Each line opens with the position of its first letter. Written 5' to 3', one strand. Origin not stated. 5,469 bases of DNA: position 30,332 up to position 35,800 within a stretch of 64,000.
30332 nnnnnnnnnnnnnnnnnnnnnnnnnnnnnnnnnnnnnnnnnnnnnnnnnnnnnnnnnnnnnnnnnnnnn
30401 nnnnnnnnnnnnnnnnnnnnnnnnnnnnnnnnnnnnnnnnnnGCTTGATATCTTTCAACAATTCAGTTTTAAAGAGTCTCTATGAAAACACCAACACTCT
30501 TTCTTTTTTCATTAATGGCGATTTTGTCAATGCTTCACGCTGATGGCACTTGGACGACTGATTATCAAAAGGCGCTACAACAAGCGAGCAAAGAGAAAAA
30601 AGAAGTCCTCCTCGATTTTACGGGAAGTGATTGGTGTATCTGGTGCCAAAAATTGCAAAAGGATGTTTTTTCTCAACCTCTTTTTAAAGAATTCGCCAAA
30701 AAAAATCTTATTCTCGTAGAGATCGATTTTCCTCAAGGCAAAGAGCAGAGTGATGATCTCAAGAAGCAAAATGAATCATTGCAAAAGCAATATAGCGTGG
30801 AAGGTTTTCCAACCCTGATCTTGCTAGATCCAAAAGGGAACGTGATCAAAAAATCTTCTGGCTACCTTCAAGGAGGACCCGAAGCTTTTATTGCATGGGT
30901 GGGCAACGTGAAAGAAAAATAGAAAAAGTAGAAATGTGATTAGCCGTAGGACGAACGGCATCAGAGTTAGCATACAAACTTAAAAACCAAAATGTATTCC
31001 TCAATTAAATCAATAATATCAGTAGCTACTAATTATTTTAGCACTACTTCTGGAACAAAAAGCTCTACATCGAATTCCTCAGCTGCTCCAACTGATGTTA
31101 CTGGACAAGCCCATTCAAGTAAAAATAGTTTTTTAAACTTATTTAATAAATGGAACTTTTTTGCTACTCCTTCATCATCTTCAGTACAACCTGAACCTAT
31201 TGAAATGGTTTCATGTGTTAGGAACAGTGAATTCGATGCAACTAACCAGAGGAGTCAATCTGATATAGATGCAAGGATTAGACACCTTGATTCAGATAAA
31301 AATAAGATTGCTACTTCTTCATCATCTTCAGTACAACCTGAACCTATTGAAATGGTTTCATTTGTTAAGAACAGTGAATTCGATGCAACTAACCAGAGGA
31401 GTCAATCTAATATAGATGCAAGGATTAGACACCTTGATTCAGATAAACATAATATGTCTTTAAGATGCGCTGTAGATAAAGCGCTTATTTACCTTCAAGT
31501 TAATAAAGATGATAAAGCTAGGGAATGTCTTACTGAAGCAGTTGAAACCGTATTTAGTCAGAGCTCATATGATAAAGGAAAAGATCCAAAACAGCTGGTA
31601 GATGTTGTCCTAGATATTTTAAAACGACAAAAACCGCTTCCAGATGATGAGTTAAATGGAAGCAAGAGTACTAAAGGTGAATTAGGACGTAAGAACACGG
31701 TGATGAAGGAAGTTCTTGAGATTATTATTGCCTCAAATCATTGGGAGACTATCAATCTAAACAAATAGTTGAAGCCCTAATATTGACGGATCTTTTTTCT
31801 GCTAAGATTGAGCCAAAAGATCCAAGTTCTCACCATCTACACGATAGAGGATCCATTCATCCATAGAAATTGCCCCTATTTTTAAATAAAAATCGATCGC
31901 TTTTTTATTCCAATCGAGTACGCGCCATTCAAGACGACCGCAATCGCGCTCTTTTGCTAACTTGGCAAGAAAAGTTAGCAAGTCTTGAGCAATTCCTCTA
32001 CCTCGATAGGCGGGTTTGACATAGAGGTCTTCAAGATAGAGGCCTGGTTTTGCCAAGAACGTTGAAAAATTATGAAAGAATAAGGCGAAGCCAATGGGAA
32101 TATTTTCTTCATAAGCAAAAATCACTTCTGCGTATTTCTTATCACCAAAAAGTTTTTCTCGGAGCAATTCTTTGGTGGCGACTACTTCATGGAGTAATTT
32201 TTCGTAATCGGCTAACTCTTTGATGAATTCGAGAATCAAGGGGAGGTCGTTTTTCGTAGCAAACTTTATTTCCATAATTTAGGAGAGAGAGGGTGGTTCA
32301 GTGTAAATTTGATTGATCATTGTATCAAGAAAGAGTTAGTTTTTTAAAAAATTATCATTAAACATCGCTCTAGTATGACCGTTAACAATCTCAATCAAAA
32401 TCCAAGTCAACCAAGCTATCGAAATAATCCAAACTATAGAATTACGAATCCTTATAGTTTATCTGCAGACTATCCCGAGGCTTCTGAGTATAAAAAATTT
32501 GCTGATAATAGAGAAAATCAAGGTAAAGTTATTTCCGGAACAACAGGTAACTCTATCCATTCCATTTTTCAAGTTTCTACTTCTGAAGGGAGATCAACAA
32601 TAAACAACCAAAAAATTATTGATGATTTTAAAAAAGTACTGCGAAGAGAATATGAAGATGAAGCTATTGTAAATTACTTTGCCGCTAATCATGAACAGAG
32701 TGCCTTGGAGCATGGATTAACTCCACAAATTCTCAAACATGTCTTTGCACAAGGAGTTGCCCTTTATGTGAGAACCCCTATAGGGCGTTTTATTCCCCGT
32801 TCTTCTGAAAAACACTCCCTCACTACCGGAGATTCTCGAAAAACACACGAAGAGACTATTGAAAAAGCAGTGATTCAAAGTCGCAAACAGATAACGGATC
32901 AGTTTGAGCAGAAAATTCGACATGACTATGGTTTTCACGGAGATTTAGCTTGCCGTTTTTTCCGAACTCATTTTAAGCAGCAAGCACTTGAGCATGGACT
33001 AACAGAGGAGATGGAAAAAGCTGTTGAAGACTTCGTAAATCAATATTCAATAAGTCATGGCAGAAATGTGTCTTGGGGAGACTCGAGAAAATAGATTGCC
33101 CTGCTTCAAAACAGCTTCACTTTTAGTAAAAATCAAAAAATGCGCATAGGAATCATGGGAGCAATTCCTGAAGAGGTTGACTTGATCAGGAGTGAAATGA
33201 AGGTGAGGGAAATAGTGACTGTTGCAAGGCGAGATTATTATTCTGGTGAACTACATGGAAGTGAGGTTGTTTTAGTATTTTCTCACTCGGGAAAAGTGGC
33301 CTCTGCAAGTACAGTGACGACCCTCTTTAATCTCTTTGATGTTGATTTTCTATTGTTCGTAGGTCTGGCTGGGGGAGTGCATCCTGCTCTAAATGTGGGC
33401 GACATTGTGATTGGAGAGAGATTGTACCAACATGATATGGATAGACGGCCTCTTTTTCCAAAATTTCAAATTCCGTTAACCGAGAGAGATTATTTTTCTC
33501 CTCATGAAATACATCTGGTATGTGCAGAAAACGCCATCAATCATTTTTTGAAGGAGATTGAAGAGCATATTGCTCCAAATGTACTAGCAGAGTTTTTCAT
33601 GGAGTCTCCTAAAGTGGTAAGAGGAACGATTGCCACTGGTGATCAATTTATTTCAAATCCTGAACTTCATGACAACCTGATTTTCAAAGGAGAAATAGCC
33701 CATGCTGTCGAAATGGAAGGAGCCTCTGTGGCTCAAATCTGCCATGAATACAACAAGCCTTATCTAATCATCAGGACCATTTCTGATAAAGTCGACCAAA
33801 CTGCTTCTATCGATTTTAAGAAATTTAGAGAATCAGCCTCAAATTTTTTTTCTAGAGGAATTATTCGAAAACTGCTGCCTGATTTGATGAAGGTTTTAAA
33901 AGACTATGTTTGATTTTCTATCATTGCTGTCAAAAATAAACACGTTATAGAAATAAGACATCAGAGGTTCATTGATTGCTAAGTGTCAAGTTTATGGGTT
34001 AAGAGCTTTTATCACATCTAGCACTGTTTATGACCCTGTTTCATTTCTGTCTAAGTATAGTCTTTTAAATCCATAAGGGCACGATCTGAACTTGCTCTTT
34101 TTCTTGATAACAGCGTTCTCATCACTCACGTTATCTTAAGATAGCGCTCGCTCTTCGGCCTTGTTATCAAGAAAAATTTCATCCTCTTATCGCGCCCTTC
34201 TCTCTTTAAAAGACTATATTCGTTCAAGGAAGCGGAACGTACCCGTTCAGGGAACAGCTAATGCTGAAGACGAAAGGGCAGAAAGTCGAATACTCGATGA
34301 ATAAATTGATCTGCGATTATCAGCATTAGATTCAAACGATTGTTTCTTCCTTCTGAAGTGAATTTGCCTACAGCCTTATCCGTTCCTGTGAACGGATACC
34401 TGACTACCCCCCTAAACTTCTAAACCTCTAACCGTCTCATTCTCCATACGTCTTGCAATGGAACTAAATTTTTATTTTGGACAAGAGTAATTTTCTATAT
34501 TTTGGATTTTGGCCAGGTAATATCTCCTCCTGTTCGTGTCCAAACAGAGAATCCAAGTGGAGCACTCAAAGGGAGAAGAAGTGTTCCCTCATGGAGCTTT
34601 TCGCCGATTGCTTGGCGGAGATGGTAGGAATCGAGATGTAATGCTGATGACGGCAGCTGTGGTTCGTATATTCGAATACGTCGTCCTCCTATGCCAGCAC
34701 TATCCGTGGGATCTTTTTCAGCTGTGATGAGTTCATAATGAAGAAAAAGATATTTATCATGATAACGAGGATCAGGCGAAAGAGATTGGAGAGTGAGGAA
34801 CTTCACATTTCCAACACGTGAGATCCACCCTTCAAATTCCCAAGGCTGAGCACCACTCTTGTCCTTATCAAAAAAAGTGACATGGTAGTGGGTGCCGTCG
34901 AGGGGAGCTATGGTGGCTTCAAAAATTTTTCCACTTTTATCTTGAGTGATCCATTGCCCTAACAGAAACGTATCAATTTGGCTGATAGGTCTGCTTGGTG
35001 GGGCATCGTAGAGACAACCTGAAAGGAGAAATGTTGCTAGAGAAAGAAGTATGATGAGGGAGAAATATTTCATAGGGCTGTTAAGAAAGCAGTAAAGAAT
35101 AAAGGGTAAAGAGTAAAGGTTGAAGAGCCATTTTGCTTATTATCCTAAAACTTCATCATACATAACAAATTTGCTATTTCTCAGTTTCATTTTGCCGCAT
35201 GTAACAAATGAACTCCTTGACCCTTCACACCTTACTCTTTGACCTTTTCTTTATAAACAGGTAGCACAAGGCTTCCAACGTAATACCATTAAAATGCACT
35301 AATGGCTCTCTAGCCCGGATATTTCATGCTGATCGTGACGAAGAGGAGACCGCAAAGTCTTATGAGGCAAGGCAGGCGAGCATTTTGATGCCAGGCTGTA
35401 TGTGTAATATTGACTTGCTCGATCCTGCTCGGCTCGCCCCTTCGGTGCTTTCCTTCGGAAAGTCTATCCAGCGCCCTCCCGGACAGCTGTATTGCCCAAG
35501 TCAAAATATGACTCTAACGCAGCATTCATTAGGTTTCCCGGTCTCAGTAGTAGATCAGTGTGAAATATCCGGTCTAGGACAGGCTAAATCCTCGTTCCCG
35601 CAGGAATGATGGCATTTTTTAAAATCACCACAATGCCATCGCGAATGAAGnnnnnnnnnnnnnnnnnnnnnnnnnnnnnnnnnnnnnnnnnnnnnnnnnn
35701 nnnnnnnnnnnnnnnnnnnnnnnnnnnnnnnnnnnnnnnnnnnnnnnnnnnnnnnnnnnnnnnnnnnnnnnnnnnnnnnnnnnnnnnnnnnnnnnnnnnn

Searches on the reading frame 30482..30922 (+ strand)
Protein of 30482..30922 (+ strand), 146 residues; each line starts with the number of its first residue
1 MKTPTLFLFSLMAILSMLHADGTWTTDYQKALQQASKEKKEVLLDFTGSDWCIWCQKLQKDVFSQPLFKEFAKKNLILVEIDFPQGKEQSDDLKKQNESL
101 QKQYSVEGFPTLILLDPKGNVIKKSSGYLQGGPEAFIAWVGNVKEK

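Call 61: search_protein_families(library=pfam, proteins=[window:30482-30922:+], max_evalue=0.001)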
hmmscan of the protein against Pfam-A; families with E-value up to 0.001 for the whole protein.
window:30482-30922:+ (146 aa): 6 families
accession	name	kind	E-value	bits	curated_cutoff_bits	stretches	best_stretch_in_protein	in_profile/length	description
PF13899.12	Thioredoxin_7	-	6e-18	65.2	27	1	23-117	1-83/83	Thioredoxin-like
PF13098.12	Thioredoxin_2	-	1.4e-15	57.9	27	1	35-138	1-102/104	Thioredoxin-like domain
PF03190.21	Thioredox_DsbH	-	2.8e-09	37.6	27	1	23-123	21-117/163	Protein of unknown function, DUF255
PF00085.26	Thioredoxin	-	3.6e-08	33.8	23.5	1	27-127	9-90/103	Thioredoxin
PF13905.12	Thioredoxin_8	-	3.3e-06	27.8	27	1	42-121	4-94/94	Thioredoxin-like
PF00578.27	AhpC-TSA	-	0.00024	21.5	26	1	32-124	20-97/124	AhpC/TSA family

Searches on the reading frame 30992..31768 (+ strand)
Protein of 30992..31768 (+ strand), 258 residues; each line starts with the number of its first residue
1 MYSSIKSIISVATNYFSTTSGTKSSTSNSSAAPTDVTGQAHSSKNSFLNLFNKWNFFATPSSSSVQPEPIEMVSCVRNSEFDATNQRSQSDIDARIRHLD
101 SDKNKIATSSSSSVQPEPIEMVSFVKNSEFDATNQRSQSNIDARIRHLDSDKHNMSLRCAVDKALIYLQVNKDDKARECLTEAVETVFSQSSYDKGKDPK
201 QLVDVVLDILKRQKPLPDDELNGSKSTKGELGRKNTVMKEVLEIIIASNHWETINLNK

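Call 61: search_protein_families(library=pfam, proteins=[window:30992-31768:+], max_evalue=0.001)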
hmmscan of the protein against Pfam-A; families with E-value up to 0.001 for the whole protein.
window:30992-31768:+ (258 aa): 0 families

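Call 66: search_protein_families(library=pfam, proteins=[window:30992-31768:+], max_evalue=0.01)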
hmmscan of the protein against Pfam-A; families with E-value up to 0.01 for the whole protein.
window:30992-31768:+ (258 aa): 1 family
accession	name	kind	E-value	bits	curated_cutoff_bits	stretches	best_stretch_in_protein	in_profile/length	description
PF03449.20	GreA_GreB_N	-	0.0056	17.3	24.5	0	127-150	42-64/71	Transcription elongation factor, N-terminal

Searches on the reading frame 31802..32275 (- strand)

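Call 61: search_protein_families(library=pfam, proteins=[window:31802-32275:-], max_evalue=0.001)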
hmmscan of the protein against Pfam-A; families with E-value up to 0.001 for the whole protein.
window:31802-32275:- (157 aa): 4 families
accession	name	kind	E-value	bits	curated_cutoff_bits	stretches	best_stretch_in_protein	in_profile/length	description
PF00583.31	Acetyltransf_1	-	2.8e-19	69.9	20.7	1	43-134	28-115/116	Acetyltransferase (GNAT) family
PF13508.13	Acetyltransf_7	-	8.5e-13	48.9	27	1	50-134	4-81/84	Acetyltransferase (GNAT) domain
PF13673.13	Acetyltransf_10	-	2.2e-08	34.6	23.6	1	29-134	14-106/128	Acetyltransferase (GNAT) domain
PF08445.16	FR47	-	0.00097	19.5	22.1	0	74-138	17-80/86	FR47-like protein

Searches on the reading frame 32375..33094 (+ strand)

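Call 61: search_protein_families(library=pfam, proteins=[window:32375-33094:+], max_evalue=0.001)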
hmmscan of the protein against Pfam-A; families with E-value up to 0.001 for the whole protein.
window:32375-33094:+ (239 aa): 0 families

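Call 66: search_protein_families(library=pfam, proteins=[window:32375-33094:+], max_evalue=0.01)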
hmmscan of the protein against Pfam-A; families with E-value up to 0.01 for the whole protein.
window:32375-33094:+ (239 aa): 1 family
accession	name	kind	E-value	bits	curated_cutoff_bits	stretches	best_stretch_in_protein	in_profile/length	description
PF24861.2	SUS_N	-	0.0086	16.7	25.4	0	58-101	17-60/115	Sucrose synthase N-terminal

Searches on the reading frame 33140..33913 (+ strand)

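Call 61: search_protein_families(library=pfam, proteins=[window:33140-33913:+], max_evalue=0.001)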
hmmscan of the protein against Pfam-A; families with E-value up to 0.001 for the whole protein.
window:33140-33913:+ (257 aa): 1 family
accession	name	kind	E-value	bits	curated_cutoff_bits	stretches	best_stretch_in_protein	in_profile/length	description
PF01048.26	PNP_UDP_1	-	1.4e-43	149.5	25.1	1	2-238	1-225/233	Phosphorylase superfamily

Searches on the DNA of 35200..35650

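Call 82: search_rna_families(source=window, start=35200, end=35650, threshold=evalue, max_evalue=5)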
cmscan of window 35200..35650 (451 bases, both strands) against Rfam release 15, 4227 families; matches with E-value up to 5: 1.
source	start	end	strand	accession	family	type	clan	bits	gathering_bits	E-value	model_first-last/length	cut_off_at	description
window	35469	35616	+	RF02110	DLEU2_6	Gene; lncRNA;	-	15.5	60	2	1-135/135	no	Deleted in lymphocytic leukemia 2 conserved region 6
